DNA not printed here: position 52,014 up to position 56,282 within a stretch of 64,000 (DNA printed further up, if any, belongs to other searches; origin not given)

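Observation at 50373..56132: Tight three-gene operon: giant GMC-oxidoreductase/alpha-beta-hydrolase fusion, unknown 207-aa protein, cytoplasmic PhoD-like phosphatase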

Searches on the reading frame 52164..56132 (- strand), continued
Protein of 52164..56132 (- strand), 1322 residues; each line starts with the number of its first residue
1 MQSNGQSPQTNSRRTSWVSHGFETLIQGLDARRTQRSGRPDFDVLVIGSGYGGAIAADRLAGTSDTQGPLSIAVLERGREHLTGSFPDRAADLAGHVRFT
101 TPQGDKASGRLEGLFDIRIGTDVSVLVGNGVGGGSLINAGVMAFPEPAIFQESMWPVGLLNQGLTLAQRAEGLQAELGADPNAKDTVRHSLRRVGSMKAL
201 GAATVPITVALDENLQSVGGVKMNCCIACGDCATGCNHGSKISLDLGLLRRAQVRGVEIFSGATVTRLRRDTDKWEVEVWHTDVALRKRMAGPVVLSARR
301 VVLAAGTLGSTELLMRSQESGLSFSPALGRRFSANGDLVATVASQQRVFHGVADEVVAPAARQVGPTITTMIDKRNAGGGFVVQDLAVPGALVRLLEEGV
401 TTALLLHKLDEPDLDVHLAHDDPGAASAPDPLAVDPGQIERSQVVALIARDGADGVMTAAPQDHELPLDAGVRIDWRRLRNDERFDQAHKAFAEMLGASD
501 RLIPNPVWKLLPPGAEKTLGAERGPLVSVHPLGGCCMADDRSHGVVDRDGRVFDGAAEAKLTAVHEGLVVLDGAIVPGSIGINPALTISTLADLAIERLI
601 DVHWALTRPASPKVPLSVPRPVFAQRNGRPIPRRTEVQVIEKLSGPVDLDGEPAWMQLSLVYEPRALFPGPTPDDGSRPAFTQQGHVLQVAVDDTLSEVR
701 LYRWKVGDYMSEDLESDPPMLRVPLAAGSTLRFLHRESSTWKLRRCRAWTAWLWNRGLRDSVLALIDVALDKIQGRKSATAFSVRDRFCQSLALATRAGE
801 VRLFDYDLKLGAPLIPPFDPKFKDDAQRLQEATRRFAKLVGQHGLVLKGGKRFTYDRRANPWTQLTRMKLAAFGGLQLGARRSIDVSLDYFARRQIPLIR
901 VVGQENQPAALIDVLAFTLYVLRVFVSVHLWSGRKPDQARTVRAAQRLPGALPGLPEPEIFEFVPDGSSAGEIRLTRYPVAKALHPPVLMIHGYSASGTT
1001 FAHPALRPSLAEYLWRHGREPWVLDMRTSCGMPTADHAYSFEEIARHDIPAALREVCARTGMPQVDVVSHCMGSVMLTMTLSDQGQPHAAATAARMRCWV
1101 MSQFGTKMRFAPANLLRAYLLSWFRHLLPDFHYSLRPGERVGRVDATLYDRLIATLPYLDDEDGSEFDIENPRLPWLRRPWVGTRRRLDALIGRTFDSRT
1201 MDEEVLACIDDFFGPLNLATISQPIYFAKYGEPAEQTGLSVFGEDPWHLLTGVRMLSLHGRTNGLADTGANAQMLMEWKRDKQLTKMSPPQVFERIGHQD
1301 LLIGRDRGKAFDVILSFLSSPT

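Call 91: search_dna_similar(query=window:52164-56132:-, collection=plasmids, mode=protein, max_evalue=1e-30, max_rows=25)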
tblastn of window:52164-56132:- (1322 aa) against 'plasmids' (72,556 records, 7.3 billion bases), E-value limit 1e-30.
Records with a match: 141; places in all: 141; records where one place covers at least 80% of the query: 7.
Best place of each record, by identity: <60% 141.
By first word of the organism name: Ralstonia 127; Ensifer 7; Rhizobium 2; Azospirillum 1; Bernardetia 1; Variovorax 1; Leptospira 1; Persicobacter 1.
By predicted mobility (MOB-suite, as given by PLSDB): mobilizable 99; non-mobilizable 39; conjugative 3.
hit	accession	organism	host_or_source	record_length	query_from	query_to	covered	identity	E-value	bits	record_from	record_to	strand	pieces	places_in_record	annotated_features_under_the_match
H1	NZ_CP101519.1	Ensifer adhaerens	cell cuture,rhizosphere soil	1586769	11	1318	99%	37.2%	0e+0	676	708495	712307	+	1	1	none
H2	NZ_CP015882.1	Ensifer adhaerens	silty clay loam soil (pH 6.1)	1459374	11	1318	99%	37.2%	0e+0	674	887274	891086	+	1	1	none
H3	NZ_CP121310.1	Ensifer adhaerens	bacterial colony,soil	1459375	11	1318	99%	37.2%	0e+0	674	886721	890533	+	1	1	none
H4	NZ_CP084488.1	Ensifer adhaerens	cellculture,soil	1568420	11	1318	99%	37.1%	0e+0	672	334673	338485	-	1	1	none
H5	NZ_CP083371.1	Ensifer canadensis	Melilotus albus,Cell Culture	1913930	5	1320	99%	37.2%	0e+0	667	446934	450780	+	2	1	none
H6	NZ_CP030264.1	Ensifer adhaerens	Zea mays,whole organism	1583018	11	1318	99%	37.0%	0e+0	675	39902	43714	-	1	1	none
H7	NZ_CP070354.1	Ensifer sp. PDNC004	cell culture,Plastic debris in ...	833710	11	1318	99%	36.9%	0e+0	664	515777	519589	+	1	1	alpha/beta fold hydrolase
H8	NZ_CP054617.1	Azospirillum oryzae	cell culture,soil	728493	33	619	44%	34.8%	7e-52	209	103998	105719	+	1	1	alpha/beta fold hydrolase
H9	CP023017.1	Ralstonia solanacearum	Solanum tuberosum,single cell,Potato ...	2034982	42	682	48%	30.9%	1e-52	212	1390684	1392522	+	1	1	choline dehydrogenase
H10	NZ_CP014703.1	Ralstonia solanacearum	Solanum tuberosum,cell culture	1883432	42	682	48%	30.9%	1e-51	208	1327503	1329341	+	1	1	none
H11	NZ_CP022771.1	Ralstonia solanacearum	Solanum tuberosum,single cell,Potato ...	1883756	42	682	48%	30.9%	1e-51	208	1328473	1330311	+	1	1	none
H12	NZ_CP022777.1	Ralstonia solanacearum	Solanum tuberosum,single cell,Potato ...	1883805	42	682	48%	30.9%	1e-51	208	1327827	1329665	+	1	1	none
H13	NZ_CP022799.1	Ralstonia solanacearum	Solanum tuberosum,single cell,Potato ...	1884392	42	682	48%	30.9%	1e-51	208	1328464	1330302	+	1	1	none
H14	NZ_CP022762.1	Ralstonia solanacearum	Solanum tuberosum,single cell,Potato ...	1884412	42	682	48%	30.9%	1e-51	208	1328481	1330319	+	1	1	none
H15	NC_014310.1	Ralstonia solanacearum PSI07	-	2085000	42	682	48%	30.9%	1e-51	208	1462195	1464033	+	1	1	none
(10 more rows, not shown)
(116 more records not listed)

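Call 92: get_annotated_region(hit=H9, flank=7000)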
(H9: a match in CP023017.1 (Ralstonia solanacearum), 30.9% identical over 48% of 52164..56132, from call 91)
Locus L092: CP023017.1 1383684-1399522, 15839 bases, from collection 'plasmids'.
description: Ralstonia solanacearum strain SL3022 plasmid unnamed, complete sequence
organism: Ralstonia solanacearum (NCBI taxid 305)
taxonomy: Bacteria; Pseudomonadota; Betaproteobacteria; Burkholderiales; Burkholderiaceae; Ralstonia; Ralstonia solanacearum
host: -; source: Solanum tuberosum,single cell,Potato bacterial wilt; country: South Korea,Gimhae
typing (MOB-suite, as given by PLSDB): non-mobilizable
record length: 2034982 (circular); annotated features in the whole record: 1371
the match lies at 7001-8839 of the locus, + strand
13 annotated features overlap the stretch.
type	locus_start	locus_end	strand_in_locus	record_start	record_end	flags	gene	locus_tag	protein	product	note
CDS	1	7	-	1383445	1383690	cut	-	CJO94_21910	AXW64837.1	hypothetical protein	-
CDS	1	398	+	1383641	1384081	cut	-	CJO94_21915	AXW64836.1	universal stress protein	-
CDS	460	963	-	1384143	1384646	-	-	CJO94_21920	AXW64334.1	lipoprotein signal peptidase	-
CDS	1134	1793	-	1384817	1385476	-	-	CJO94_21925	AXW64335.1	DNA-binding response regulator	-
CDS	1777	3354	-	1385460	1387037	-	-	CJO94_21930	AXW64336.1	two-component sensor histidine kinase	-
CDS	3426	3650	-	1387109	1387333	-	-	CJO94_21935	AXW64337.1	hypothetical protein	-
CDS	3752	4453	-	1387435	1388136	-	-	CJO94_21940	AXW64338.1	TetR/AcrR family transcriptional regulator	-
CDS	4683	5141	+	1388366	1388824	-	-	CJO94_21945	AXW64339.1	hypothetical protein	-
CDS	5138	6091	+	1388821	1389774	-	-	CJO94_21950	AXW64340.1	hypothetical protein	-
CDS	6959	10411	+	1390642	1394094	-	-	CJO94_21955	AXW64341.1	choline dehydrogenase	-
CDS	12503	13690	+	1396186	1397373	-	-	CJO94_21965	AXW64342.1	metallophosphoesterase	-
CDS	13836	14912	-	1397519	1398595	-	-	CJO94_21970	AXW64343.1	hypothetical protein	-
CDS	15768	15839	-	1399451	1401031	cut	-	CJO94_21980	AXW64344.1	hypothetical protein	-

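Call 93: get_annotated_region(hit=H7, flank=8000)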
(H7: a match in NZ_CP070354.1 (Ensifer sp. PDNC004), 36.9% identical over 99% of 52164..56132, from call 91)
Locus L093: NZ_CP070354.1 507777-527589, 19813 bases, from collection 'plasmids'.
description: Ensifer sp. PDNC004 plasmid unnamed_2, complete sequence
organism: Ensifer sp. PDNC004 (NCBI taxid 2811423)
taxonomy: Bacteria; Pseudomonadota; Alphaproteobacteria; Hyphomicrobiales; Rhizobiaceae; Ensifer; Ensifer sp. PDNC004
host: -; source: cell culture,Plastic debris in land/lake environment; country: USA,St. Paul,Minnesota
typing (MOB-suite, as given by PLSDB): non-mobilizable
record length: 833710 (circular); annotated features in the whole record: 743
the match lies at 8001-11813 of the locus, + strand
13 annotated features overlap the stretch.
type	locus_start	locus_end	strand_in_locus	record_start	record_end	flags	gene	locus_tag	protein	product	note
CDS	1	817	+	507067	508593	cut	-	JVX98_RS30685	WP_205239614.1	sugar ABC transporter ATP-binding protein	-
CDS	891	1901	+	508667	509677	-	-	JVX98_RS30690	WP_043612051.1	ABC transporter permease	GO:0008643 - carbohydrate transport [Evidence IEA]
CDS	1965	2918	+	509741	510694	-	-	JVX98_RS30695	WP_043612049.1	substrate-binding domain-containing protein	-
CDS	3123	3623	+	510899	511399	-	-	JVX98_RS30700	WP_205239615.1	NUDIX hydrolase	-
CDS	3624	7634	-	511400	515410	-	-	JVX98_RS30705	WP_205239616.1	adenylate/guanylate cyclase domain-containing protein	-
CDS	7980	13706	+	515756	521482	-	-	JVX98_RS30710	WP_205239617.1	alpha/beta fold hydrolase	-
CDS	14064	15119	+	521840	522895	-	-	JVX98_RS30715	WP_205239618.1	TRAP transporter substrate-binding protein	-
CDS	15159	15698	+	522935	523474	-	-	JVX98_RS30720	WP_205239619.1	TRAP transporter small permease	GO:0015740 - C4-dicarboxylate transport [Evidence IEA]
CDS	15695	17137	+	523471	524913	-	-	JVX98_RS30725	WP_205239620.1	TRAP transporter large permease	GO:0008643 - carbohydrate transport [Evidence IEA]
CDS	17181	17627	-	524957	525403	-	-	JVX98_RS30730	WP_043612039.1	MEKHLA domain-containing protein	-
CDS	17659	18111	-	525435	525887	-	-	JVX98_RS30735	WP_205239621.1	hypothetical protein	-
CDS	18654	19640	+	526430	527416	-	cysP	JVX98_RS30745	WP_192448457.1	thiosulfate ABC transporter substrate-binding protein CysP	GO:0008272 - sulfate transport [Evidence IEA]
CDS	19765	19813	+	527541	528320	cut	cysT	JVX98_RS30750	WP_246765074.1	sulfate ABC transporter permease subunit CysT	GO:0008272 - sulfate transport [Evidence IEA]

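Call 95: search_protein_families(library=pfam, proteins=[L092:6959-10411:+, L092:10549-12459:+, L092:12503-13690:+, L092:4683-5141:+, L092:5138-6091:+, L092:13836-14912:-], max_evalue=0.01)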
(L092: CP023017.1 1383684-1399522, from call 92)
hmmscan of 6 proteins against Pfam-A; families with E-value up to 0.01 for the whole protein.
L092:6959-10411:+ (1150 aa): 7 families
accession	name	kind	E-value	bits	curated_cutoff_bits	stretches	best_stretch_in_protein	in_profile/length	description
PF05199.19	GMC_oxred_C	-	1.5e-12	48.7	24.6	1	486-550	80-138/139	GMC oxidoreductase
PF00732.25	GMC_oxred_N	-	1.3e-11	45.2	23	1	85-292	14-200/218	GMC oxidoreductase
PF00561.26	Abhydrolase_1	-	1.8e-08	34.8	25.8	1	838-947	2-102/245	alpha/beta hydrolase fold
PF01266.30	DAO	-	7.1e-06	26.2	27.9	0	16-48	1-33/353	FAD dependent oxidoreductase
PF07992.20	Pyr_redox_2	-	4.5e-05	23.5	26.1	1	15-50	1-36/291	Pyridine nucleotide-disulphide oxidoreductase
PF12831.13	FAD_oxidored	-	0.00012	21.9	27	1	16-47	1-32/416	FAD dependent oxidoreductase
PF00890.30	FAD_binding_2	-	0.0004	20.1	20.4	1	16-47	1-32/414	FAD binding domain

L092:10549-12459:+ (636 aa): 4 families
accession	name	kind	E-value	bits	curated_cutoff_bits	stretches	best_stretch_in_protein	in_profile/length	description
PF21419.2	RoxA-like_Cyt-c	-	4.6e-15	55.3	26.7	1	537-574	2-38/39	RoxA-like, cytochrome c-like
PF13442.11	Cytochrome_CBB3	-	5.6e-08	33.4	27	1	468-489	3-22/68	Cytochrome C oxidase, cbb3-type, subunit III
PF00034.26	Cytochrom_C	-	1.1e-06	30.3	21.3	0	469-492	2-25/90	Cytochrome c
PF14495.11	Cytochrom_C550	-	0.0068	16.5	27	0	467-500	25-59/136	Cytochrome c-550 domain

L092:12503-13690:+ (395 aa): 1 family
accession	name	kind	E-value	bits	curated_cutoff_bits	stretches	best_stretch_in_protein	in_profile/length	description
PF00149.33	Metallophos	-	0.00021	22.3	21.5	1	135-313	4-190/191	Calcineurin-like phosphoesterase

L092:4683-5141:+ (152 aa): 0 families

L092:5138-6091:+ (317 aa): 1 family
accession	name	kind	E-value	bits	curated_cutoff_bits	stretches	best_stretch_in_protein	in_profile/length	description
PF09916.15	DUF2145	-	3.4e-54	183.9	25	1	67-273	6-200/200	Uncharacterized protein conserved in bacteria (DUF2145)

L092:13836-14912:- (358 aa): 1 family
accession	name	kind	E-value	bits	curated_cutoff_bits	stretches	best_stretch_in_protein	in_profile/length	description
PF20551.3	DUF6765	-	5.7e-94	315.8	26.6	1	3-347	1-323/325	Family of unknown function (DUF6765)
